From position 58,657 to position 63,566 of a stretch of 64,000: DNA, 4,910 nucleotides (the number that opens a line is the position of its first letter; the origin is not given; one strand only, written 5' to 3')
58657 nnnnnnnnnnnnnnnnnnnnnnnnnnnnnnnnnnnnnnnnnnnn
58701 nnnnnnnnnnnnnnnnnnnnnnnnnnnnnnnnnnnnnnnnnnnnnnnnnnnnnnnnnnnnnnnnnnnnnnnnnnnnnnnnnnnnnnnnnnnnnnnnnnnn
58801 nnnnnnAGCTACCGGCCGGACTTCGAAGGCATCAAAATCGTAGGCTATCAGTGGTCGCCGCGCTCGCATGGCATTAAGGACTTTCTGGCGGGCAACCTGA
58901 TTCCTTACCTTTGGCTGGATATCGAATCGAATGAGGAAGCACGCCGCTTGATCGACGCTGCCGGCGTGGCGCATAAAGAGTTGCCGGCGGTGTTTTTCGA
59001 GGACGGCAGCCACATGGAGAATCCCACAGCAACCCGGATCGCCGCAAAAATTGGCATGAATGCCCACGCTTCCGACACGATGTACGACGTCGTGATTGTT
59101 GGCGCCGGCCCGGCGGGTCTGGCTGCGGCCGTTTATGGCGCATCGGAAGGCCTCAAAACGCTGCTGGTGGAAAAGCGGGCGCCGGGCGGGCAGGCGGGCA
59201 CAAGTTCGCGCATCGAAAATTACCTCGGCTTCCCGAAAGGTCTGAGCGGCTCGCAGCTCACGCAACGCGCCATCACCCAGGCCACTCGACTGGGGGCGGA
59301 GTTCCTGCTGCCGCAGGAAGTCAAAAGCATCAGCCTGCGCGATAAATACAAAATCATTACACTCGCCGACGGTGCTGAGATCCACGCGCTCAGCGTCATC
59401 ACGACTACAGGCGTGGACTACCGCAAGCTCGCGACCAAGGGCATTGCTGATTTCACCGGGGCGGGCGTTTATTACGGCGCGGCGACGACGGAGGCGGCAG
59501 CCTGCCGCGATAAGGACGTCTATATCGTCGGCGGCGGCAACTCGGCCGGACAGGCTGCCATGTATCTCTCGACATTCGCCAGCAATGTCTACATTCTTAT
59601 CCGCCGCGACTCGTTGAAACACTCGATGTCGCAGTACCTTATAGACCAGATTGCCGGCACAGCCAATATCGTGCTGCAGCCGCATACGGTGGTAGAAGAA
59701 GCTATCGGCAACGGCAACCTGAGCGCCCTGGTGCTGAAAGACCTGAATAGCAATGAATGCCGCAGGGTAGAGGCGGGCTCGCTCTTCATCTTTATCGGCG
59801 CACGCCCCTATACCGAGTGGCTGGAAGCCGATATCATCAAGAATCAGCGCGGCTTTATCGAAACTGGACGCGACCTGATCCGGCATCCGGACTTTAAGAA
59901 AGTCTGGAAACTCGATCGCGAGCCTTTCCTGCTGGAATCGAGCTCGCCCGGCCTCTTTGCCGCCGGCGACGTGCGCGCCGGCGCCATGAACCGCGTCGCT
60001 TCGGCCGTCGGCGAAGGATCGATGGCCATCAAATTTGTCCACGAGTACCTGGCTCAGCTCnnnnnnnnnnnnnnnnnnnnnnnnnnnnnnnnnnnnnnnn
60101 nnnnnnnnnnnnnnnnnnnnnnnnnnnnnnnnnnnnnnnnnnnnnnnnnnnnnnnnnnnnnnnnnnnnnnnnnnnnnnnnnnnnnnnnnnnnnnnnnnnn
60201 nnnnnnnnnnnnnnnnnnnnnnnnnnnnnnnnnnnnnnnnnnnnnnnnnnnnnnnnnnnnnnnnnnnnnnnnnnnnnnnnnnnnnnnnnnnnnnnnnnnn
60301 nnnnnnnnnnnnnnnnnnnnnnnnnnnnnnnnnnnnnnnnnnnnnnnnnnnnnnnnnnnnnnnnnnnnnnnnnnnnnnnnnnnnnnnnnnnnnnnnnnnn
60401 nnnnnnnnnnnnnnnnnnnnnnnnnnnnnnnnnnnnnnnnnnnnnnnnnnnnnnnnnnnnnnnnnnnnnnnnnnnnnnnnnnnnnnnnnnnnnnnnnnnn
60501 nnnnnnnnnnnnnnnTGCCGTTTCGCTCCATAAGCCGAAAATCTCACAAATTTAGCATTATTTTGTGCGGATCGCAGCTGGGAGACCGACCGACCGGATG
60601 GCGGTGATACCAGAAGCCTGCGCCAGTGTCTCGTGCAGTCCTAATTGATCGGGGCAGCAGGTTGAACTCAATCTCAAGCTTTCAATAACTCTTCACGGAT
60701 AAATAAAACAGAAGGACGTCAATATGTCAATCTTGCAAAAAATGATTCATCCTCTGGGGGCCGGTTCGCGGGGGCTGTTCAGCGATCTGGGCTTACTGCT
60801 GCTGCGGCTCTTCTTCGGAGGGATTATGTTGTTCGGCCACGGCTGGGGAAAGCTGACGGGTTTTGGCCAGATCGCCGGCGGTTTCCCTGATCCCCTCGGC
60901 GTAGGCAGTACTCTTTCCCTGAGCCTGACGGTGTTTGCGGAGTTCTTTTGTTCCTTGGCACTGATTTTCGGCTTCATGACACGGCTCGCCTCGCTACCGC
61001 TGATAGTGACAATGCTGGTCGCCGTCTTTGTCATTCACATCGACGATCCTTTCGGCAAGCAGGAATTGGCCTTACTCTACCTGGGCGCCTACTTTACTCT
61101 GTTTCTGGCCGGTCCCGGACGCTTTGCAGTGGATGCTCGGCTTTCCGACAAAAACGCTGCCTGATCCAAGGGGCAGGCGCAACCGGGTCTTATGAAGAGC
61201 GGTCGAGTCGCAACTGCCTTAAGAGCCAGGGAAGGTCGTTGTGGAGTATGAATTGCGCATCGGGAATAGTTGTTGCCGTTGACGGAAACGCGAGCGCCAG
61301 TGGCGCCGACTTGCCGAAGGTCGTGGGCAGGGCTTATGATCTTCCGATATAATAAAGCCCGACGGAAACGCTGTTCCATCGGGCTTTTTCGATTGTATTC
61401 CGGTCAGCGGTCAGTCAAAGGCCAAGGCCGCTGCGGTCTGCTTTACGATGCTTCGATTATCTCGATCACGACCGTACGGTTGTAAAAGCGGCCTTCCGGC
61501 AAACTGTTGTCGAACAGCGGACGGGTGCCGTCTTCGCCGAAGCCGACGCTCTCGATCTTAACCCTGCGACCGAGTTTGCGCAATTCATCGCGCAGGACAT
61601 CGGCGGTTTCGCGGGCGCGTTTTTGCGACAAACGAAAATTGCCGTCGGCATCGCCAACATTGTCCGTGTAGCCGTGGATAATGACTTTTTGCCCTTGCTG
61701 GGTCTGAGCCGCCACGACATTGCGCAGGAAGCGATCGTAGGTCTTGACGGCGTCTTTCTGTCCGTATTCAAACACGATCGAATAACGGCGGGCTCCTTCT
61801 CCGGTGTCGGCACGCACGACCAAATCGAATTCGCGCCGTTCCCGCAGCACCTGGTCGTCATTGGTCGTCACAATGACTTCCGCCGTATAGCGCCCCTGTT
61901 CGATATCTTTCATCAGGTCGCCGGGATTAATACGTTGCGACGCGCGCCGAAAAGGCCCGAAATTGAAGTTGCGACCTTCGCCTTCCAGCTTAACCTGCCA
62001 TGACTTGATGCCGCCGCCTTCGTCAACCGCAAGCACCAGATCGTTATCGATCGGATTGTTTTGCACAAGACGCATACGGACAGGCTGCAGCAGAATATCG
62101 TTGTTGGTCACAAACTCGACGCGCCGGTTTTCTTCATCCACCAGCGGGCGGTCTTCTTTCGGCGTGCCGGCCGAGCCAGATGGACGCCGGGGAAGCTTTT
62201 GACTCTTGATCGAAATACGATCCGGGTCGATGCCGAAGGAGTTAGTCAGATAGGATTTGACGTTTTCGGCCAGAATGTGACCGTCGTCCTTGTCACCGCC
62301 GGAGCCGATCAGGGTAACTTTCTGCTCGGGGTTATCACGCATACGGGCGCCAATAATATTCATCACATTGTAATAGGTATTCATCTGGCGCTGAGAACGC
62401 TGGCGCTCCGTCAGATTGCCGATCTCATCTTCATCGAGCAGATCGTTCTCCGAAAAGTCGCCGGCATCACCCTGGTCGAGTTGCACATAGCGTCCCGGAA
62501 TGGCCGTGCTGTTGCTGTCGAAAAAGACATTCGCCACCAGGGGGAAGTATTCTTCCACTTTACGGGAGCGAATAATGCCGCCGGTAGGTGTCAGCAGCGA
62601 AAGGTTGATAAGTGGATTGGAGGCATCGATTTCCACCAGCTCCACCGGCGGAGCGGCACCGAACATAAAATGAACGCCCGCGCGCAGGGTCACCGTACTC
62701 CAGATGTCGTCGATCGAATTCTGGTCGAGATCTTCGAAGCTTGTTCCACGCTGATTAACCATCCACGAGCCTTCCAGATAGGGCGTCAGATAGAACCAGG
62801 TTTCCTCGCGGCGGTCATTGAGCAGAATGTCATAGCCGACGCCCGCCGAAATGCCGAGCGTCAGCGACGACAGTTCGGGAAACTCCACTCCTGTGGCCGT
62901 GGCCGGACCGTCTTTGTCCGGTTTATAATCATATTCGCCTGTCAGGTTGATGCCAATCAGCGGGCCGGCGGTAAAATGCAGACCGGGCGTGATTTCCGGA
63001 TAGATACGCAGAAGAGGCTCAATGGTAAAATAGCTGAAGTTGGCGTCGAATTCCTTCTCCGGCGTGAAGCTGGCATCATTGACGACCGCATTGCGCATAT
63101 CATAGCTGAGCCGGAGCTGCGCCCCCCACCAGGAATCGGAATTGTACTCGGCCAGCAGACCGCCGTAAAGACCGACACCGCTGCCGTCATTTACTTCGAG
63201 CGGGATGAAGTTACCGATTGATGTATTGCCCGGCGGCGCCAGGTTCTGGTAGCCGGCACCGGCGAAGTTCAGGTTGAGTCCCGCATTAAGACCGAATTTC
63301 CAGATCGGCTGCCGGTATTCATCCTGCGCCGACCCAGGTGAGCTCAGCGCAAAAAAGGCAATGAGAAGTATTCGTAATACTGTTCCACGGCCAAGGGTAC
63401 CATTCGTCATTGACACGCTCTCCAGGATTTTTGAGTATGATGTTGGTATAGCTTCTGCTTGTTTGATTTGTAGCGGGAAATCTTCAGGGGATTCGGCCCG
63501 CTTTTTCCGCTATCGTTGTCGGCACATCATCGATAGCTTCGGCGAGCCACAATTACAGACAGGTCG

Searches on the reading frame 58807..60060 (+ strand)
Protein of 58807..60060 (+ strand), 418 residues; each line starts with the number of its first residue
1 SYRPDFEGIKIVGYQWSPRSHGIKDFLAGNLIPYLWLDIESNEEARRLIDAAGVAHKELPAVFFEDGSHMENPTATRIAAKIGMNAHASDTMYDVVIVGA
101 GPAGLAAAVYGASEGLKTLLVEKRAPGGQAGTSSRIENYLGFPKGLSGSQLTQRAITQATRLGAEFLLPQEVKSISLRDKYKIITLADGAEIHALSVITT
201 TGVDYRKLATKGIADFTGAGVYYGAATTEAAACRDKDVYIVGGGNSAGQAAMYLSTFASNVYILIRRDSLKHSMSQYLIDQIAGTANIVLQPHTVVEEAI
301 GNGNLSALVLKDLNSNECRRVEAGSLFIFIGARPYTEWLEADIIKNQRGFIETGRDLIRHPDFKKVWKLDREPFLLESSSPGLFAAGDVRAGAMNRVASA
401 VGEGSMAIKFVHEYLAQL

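Call 42: search_protein_representatives(protein=window:58807-60060:+)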
Query: 418 residues. Proteins with E-value up to 0.001 (for the whole library): 32161; up to 1e-10: 15697; up to 1e-30: 3021. The best 150 are listed.
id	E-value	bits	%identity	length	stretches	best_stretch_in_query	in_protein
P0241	1.8e-131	455.3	50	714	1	7-416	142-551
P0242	7.6e-130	450.0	51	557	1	2-417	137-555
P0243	8.0e-128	443.3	49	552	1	9-417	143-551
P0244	2.4e-124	431.9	51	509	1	9-415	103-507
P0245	1.6e-123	429.1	59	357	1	74-416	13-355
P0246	1.2e-118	413.1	51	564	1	2-416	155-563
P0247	1.6e-117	409.4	50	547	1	3-416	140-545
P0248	1.5e-113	396.3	47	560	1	9-417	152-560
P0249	3.2e-111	388.7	46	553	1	2-416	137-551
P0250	1.2e-110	386.7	46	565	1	9-417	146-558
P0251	3.0e-110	385.5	46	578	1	8-417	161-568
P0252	1.3e-109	383.3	45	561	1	1-418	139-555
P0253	1.6e-109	383.1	51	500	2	7-357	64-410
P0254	3.8e-109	381.8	46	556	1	5-416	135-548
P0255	5.7e-109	381.2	44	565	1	5-414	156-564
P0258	1.3e-107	376.8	46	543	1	7-416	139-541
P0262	1.5e-105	370.0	44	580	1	6-416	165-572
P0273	4.9e-102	358.4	43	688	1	8-418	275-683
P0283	5.9e-99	348.3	48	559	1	9-416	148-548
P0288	7.9e-98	344.6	42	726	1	9-418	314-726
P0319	4.8e-93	328.8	41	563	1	7-417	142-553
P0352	1.2e-89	317.6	44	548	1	8-416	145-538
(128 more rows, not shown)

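Call 74: search_protein_families(library=pfam, proteins=[P0241, P0244, P0250, P0319, P0283, P0352, P0273, P0288, P0262, P0258], max_evalue=0.0001)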
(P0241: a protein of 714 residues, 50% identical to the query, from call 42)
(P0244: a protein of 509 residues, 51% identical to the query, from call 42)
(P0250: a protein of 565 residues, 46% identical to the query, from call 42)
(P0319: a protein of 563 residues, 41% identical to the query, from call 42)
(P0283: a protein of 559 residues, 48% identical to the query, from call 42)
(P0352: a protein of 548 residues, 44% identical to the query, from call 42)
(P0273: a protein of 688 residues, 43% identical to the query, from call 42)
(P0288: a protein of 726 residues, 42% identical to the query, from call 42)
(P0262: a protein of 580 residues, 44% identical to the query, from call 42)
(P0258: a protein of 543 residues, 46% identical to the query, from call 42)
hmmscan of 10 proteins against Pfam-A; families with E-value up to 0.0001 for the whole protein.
P0241 (714 aa): 11 families
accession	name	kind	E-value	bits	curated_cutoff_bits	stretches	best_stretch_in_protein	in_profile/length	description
PF07992.20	Pyr_redox_2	-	9.4e-38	130.7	26.1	1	228-539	1-291/291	Pyridine nucleotide-disulphide oxidoreductase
PF00027.35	cNMP_binding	-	2.6e-23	82.2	27.5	1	597-681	4-89/89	Cyclic nucleotide-binding domain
PF13738.12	Pyr_redox_3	-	2.2e-18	67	30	1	290-487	87-288/305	Pyridine nucleotide-disulphide oxidoreductase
PF01266.30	DAO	-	1.4e-08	35.1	27.9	0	229-270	1-44/353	FAD dependent oxidoreductase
PF03486.20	HI0933_like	-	2.5e-07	30.8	50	0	229-260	2-33/244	HI0933-like protein Rossmann domain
PF01946.23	Thi4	-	4.4e-07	29.8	26.2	0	227-266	17-58/235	Thi4 family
PF12831.13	FAD_oxidored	-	8.5e-07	29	27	1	229-265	1-38/416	FAD dependent oxidoreductase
PF00070.33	Pyr_redox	-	9.7e-07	29.7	22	0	373-438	2-70/82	Pyridine nucleotide-disulphide oxidoreductase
PF00072.30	Response_reg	-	3e-06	27.8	30.2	1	12-116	6-102/111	Response regulator receiver domain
PF13450.12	NAD_binding_8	-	1.4e-05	25.7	21.9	0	232-266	1-36/68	NAD(P)-binding Rossmann-like domain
PF00890.30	FAD_binding_2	-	3.7e-05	23.5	20.4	1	229-268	1-41/414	FAD binding domain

P0244 (509 aa): 8 families
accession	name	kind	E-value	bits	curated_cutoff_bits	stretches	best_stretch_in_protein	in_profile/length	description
PF07992.20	Pyr_redox_2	-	3.8e-30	105.8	26.1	1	187-496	1-291/291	Pyridine nucleotide-disulphide oxidoreductase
PF13738.12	Pyr_redox_3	-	6.5e-17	62.2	30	1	264-431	102-274/305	Pyridine nucleotide-disulphide oxidoreductase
PF00070.33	Pyr_redox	-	2.1e-09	38.2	22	1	331-405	1-80/82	Pyridine nucleotide-disulphide oxidoreductase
PF12831.13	FAD_oxidored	-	1.9e-07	31.2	27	1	188-224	1-38/416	FAD dependent oxidoreductase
PF01266.30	DAO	-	8e-07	29.3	27.9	0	188-229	1-44/353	FAD dependent oxidoreductase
PF01946.23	Thi4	-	1.6e-06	28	26.2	0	187-225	18-58/235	Thi4 family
PF03486.20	HI0933_like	-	5.8e-06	26.4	50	0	188-219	2-33/244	HI0933-like protein Rossmann domain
PF13450.12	NAD_binding_8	-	3.4e-05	24.5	21.9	0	191-229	1-40/68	NAD(P)-binding Rossmann-like domain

P0250 (565 aa): 10 families
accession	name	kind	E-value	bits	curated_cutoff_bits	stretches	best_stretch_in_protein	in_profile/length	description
PF07992.20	Pyr_redox_2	-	3.5e-33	115.7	26.1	1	229-545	1-291/291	Pyridine nucleotide-disulphide oxidoreductase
PF00027.35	cNMP_binding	-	3.3e-14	53.1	27.5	1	32-114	3-87/89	Cyclic nucleotide-binding domain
PF13738.12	Pyr_redox_3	-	5.8e-11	42.6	30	1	329-478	122-275/305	Pyridine nucleotide-disulphide oxidoreductase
PF00070.33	Pyr_redox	-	1.1e-07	32.7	22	1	376-445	2-76/82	Pyridine nucleotide-disulphide oxidoreductase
PF01266.30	DAO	-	5e-07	30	27.9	1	230-270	1-43/353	FAD dependent oxidoreductase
PF13450.12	NAD_binding_8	-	3.4e-06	27.7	21.9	1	233-273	1-41/68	NAD(P)-binding Rossmann-like domain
PF01946.23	Thi4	-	1.3e-05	25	26.2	1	230-267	19-58/235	Thi4 family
PF12831.13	FAD_oxidored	-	2.8e-05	24.1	27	1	230-266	1-38/416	FAD dependent oxidoreductase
PF00890.30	FAD_binding_2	-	4.9e-05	23.1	20.4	1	230-268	1-40/414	FAD binding domain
PF01494.25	FAD_binding_3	-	9.4e-05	22.2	22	0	231-261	4-34/349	FAD binding domain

P0319 (563 aa): 12 families
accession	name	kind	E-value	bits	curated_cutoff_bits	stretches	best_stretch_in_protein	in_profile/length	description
PF07992.20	Pyr_redox_2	-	9.9e-31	107.7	26.1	1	230-527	2-278/291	Pyridine nucleotide-disulphide oxidoreductase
PF13738.12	Pyr_redox_3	-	7.5e-17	62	30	1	290-487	86-287/305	Pyridine nucleotide-disulphide oxidoreductase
PF00027.35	cNMP_binding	-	2.4e-11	43.9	27.5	1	33-116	3-87/89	Cyclic nucleotide-binding domain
PF01266.30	DAO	-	1.9e-09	38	27.9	1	230-270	1-43/353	FAD dependent oxidoreductase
PF00890.30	FAD_binding_2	-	1.9e-09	37.7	20.4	1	230-268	1-40/414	FAD binding domain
PF00070.33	Pyr_redox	-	3.2e-09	37.6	22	1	374-447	2-80/82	Pyridine nucleotide-disulphide oxidoreductase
PF13450.12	NAD_binding_8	-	6.3e-08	33.2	21.9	1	233-282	1-49/68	NAD(P)-binding Rossmann-like domain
PF12831.13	FAD_oxidored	-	1.3e-07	31.8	27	1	230-268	1-40/416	FAD dependent oxidoreductase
PF03486.20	HI0933_like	-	8.7e-07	29.1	50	0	230-261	2-33/244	HI0933-like protein Rossmann domain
PF01946.23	Thi4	-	8.7e-07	28.8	26.2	1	212-265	2-56/235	Thi4 family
PF01593.30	Amino_oxidase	-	1.3e-05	25.2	19.8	0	282-338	200-255/443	Flavin containing amine oxidoreductase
PF01134.28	GIDA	-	6.9e-05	22.5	22.1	0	230-257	1-28/391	Glucose inhibited division protein A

P0283 (559 aa): 8 families
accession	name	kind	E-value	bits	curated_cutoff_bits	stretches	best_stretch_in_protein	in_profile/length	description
PF07992.20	Pyr_redox_2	-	3.6e-35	122.2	26.1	1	229-536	1-291/291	Pyridine nucleotide-disulphide oxidoreductase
PF13738.12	Pyr_redox_3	-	3.5e-17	63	30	1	294-445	90-239/305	Pyridine nucleotide-disulphide oxidoreductase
PF00027.35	cNMP_binding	-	7.8e-16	58.3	27.5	1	31-117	2-88/89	Cyclic nucleotide-binding domain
PF00070.33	Pyr_redox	-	1.7e-09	38.5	22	1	373-446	1-79/82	Pyridine nucleotide-disulphide oxidoreductase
PF12831.13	FAD_oxidored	-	1.4e-06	28.4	27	1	230-266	1-38/416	FAD dependent oxidoreductase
PF01946.23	Thi4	-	6.7e-06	26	26.2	1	229-264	18-55/235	Thi4 family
PF03486.20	HI0933_like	-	9.6e-06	25.7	50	0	230-263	2-35/244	HI0933-like protein Rossmann domain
PF01266.30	DAO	-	1.2e-05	25.4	27.9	0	230-344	1-119/353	FAD dependent oxidoreductase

P0352 (548 aa): 10 families
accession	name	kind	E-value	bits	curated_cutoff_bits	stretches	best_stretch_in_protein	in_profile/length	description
PF07992.20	Pyr_redox_2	-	5e-34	118.5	26.1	1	224-526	1-291/291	Pyridine nucleotide-disulphide oxidoreductase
PF13738.12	Pyr_redox_3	-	8.2e-19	68.4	30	1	277-442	78-241/305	Pyridine nucleotide-disulphide oxidoreductase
PF00070.33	Pyr_redox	-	5.2e-12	46.5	22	1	369-434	2-70/82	Pyridine nucleotide-disulphide oxidoreductase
PF00027.35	cNMP_binding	-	3.9e-11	43.2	27.5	1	32-115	3-88/89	Cyclic nucleotide-binding domain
PF03486.20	HI0933_like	-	9.5e-09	35.5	50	1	225-256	2-33/244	HI0933-like protein Rossmann domain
PF00890.30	FAD_binding_2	-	9.5e-09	35.4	20.4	1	225-265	1-42/414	FAD binding domain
PF12831.13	FAD_oxidored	-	1.1e-08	35.3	27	1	225-261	1-38/416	FAD dependent oxidoreductase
PF01266.30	DAO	-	1.6e-07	31.6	27.9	1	225-261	1-39/353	FAD dependent oxidoreductase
PF13450.12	NAD_binding_8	-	4.3e-07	30.5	21.9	1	228-266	1-40/68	NAD(P)-binding Rossmann-like domain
PF01946.23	Thi4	-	6.7e-07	29.2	26.2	1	222-259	16-55/235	Thi4 family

P0273 (688 aa): 8 families
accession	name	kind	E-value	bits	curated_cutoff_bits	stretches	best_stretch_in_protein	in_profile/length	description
PF07992.20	Pyr_redox_2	-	1.6e-31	110.3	26.1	1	361-669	1-291/291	Pyridine nucleotide-disulphide oxidoreductase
PF00027.35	cNMP_binding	-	1.6e-16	60.5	27.5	1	164-250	2-88/89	Cyclic nucleotide-binding domain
PF13738.12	Pyr_redox_3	-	2e-16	60.6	30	1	415-617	79-285/305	Pyridine nucleotide-disulphide oxidoreductase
PF00070.33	Pyr_redox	-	2.7e-09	37.9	22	1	506-570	2-69/82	Pyridine nucleotide-disulphide oxidoreductase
PF12831.13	FAD_oxidored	-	7.6e-06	25.9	27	1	362-398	1-38/416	FAD dependent oxidoreductase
PF13434.12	Lys_Orn_oxgnase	-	1.1e-05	25.2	21.3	0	449-537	131-224/339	L-lysine 6-monooxygenase/L-ornithine 5-monooxygenase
PF01494.25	FAD_binding_3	-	1.5e-05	24.8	22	0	361-405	2-46/349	FAD binding domain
PF03486.20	HI0933_like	-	4.4e-05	23.5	50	0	362-394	2-34/244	HI0933-like protein Rossmann domain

P0288 (726 aa): 13 families
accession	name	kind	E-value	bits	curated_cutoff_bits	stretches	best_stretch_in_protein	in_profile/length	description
PF07992.20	Pyr_redox_2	-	7.4e-31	108.1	26.1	1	400-712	2-291/291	Pyridine nucleotide-disulphide oxidoreductase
PF13738.12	Pyr_redox_3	-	7.7e-21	75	30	1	452-657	78-287/305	Pyridine nucleotide-disulphide oxidoreductase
PF00027.35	cNMP_binding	-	1.6e-10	41.2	27.5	1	202-287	2-88/89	Cyclic nucleotide-binding domain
PF01266.30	DAO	-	5.3e-08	33.2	27.9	1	400-441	1-44/353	FAD dependent oxidoreductase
PF12831.13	FAD_oxidored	-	3.8e-07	30.2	27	1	400-437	1-39/416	FAD dependent oxidoreductase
PF01946.23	Thi4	-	5.2e-07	29.6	26.2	1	393-437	12-58/235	Thi4 family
PF13450.12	NAD_binding_8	-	5.9e-07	30.1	21.9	1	403-440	1-39/68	NAD(P)-binding Rossmann-like domain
PF00070.33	Pyr_redox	-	7.9e-07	29.9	22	0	544-610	2-71/82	Pyridine nucleotide-disulphide oxidoreductase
PF13434.12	Lys_Orn_oxgnase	-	1.5e-06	28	21.3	0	491-572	135-221/339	L-lysine 6-monooxygenase/L-ornithine 5-monooxygenase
PF03486.20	HI0933_like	-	2.6e-06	27.5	50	0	400-431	2-33/244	HI0933-like protein Rossmann domain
PF01494.25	FAD_binding_3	-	1.2e-05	25.2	22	0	401-432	4-35/349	FAD binding domain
PF01134.28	GIDA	-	1.9e-05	24.4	22.1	0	400-428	1-29/391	Glucose inhibited division protein A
PF00890.30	FAD_binding_2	-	7.9e-05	22.5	20.4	0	400-439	1-41/414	FAD binding domain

P0262 (580 aa): 9 families
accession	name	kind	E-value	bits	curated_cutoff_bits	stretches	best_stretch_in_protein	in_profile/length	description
PF07992.20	Pyr_redox_2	-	1.2e-34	120.6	26.1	1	251-560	1-291/291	Pyridine nucleotide-disulphide oxidoreductase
PF13738.12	Pyr_redox_3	-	2.6e-14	53.6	30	1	329-497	103-276/305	Pyridine nucleotide-disulphide oxidoreductase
PF00027.35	cNMP_binding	-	7.1e-12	45.6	27.5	1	54-142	2-89/89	Cyclic nucleotide-binding domain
PF00070.33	Pyr_redox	-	3.8e-10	40.6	22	1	397-460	3-69/82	Pyridine nucleotide-disulphide oxidoreductase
PF01266.30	DAO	-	5e-06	26.7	27.9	1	252-294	1-45/353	FAD dependent oxidoreductase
PF13450.12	NAD_binding_8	-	1.4e-05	25.7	21.9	1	255-293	1-40/68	NAD(P)-binding Rossmann-like domain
PF01946.23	Thi4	-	2.8e-05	23.9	26.2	0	251-289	18-58/235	Thi4 family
PF03486.20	HI0933_like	-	8.3e-05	22.6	50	0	252-283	2-33/244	HI0933-like protein Rossmann domain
PF12831.13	FAD_oxidored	-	8.5e-05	22.4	27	0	252-288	1-38/416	FAD dependent oxidoreductase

P0258 (543 aa): 10 families
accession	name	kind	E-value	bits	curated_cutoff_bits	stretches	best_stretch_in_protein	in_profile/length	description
PF07992.20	Pyr_redox_2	-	4.2e-37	128.6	26.1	1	224-529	1-291/291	Pyridine nucleotide-disulphide oxidoreductase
PF13738.12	Pyr_redox_3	-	4.9e-15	56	30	1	284-480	85-285/305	Pyridine nucleotide-disulphide oxidoreductase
PF12831.13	FAD_oxidored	-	4.8e-11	43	27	1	225-264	1-41/416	FAD dependent oxidoreductase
PF00070.33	Pyr_redox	-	4e-10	40.5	22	1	369-442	2-80/82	Pyridine nucleotide-disulphide oxidoreductase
PF01946.23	Thi4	-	2.5e-08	33.9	26.2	1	224-260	18-56/235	Thi4 family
PF13450.12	NAD_binding_8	-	1.2e-07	32.3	21.9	1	228-266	1-40/68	NAD(P)-binding Rossmann-like domain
PF01266.30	DAO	-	3e-07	30.7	27.9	1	225-264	1-42/353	FAD dependent oxidoreductase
PF03486.20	HI0933_like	-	2.3e-06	27.7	50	0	225-255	2-32/244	HI0933-like protein Rossmann domain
PF01134.28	GIDA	-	3.1e-06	26.9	22.1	0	225-252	1-28/391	Glucose inhibited division protein A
PF00890.30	FAD_binding_2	-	4.4e-05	23.3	20.4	1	225-261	1-38/414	FAD binding domain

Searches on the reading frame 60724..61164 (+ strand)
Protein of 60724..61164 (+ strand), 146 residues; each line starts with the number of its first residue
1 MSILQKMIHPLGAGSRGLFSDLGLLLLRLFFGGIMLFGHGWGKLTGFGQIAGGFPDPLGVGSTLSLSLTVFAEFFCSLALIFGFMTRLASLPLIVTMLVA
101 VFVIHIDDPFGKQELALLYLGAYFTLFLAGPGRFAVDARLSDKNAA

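Call 40: search_protein_families(library=pfam, proteins=[window:60724-61164:+], max_evalue=0.001)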
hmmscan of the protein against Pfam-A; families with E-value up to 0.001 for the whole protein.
window:60724-61164:+ (146 aa): 2 families
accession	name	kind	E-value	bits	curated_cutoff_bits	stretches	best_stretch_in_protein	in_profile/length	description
PF07681.17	DoxX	-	4.7e-18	66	23.6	1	23-105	1-84/85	DoxX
PF04173.18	DoxD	-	7.7e-05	23.1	22.7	1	67-143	67-147/167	TQO small subunit DoxD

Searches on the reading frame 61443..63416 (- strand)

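Call 40: search_protein_families(library=pfam, proteins=[window:61443-63416:-], max_evalue=0.001)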
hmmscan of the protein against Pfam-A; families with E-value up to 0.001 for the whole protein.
window:61443-63416:- (657 aa): 3 families
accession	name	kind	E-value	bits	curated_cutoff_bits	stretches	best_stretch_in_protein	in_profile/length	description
PF00691.25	OmpA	-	1.3e-13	51.6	27.2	1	549-647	2-98/98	OmpA family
PF13568.12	OMP_b-brl_2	-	2.8e-09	37.7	27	1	42-197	8-156/175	Outer membrane protein beta-barrel domain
PF13505.12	OMP_b-brl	-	1.1e-05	26.1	28.7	1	17-185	2-144/175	Outer membrane protein beta-barrel domain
